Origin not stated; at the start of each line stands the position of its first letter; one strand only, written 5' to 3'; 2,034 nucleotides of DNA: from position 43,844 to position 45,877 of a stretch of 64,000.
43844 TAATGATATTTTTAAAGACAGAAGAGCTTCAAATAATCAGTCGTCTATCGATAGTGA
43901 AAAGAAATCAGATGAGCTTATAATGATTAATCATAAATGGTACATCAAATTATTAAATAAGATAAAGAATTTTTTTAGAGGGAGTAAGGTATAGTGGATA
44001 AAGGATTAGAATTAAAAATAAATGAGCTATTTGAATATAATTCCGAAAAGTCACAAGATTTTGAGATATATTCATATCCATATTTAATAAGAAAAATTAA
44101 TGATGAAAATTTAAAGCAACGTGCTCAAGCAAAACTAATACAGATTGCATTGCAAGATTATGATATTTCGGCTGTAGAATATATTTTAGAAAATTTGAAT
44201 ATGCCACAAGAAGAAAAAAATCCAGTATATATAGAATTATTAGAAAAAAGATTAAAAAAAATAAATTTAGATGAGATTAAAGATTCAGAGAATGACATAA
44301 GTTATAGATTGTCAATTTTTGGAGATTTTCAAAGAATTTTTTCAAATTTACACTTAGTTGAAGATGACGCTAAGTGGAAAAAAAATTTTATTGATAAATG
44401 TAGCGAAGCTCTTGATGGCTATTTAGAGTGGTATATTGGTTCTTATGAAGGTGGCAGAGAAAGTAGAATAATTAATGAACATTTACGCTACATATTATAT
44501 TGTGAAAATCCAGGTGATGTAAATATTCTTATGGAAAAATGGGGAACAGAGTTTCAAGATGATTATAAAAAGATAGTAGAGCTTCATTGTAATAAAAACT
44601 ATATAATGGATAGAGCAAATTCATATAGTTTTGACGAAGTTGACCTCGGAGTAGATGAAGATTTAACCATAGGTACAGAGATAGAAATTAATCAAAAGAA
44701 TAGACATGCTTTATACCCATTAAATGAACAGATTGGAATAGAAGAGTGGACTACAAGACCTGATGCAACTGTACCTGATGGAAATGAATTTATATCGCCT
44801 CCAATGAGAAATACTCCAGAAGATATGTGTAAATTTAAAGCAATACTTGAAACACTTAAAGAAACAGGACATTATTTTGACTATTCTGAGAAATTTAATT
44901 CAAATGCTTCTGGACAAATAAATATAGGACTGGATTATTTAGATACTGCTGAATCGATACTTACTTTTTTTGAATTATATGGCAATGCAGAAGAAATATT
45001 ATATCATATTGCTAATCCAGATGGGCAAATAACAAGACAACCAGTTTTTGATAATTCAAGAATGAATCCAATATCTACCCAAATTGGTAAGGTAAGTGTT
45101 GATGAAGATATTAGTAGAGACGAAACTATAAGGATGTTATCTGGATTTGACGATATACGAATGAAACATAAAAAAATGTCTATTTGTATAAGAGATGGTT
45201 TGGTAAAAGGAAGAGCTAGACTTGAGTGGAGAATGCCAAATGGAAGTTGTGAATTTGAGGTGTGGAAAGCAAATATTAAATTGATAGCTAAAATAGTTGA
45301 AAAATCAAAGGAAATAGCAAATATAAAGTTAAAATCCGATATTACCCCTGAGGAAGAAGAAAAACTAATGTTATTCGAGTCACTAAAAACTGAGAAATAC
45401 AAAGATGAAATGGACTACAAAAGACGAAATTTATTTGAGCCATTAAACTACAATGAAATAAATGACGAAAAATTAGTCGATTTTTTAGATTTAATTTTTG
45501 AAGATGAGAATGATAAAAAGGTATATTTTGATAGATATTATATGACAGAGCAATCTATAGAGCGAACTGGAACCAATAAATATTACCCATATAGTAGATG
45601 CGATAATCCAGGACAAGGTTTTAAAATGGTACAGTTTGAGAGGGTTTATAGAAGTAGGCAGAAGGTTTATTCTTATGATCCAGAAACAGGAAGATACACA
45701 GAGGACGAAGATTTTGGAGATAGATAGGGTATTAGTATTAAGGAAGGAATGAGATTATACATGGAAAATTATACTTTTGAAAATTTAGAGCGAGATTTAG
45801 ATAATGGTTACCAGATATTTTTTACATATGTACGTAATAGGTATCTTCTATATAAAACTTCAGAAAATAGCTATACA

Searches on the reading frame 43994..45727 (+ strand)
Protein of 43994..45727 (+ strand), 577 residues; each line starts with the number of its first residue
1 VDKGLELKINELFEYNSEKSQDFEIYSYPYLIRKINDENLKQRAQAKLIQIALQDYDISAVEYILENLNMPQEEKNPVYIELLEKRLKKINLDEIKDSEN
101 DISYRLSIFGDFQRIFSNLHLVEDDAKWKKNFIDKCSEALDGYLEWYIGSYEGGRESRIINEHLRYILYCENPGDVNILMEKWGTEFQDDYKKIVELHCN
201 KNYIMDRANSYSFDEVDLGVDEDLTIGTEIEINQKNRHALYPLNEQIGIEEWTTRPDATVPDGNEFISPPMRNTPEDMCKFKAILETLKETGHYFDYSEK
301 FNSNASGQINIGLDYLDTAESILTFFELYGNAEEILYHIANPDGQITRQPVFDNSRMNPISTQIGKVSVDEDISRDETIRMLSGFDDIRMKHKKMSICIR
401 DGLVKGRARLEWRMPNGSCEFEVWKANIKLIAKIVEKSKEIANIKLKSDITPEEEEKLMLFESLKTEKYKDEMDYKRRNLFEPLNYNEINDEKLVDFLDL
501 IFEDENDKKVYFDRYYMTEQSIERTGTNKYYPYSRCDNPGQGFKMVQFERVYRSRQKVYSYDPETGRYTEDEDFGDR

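Call 25: search_protein_families(library=pfam, proteins=[window:43994-45727:+], max_evalue=0.01)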
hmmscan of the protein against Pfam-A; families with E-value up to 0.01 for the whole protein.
window:43994-45727:+ (577 aa): 1 family
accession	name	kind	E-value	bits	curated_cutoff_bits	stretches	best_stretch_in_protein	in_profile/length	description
PF12224.13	Amidoligase_2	-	0.0032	17.8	22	1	263-434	75-244/245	Putative amidoligase enzyme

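Call 36: search_protein_families(library=padloc, proteins=[window:43994-45727:+], max_evalue=0.1)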
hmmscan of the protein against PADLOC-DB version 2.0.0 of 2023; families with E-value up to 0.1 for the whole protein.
window:43994-45727:+ (577 aa): 0 families
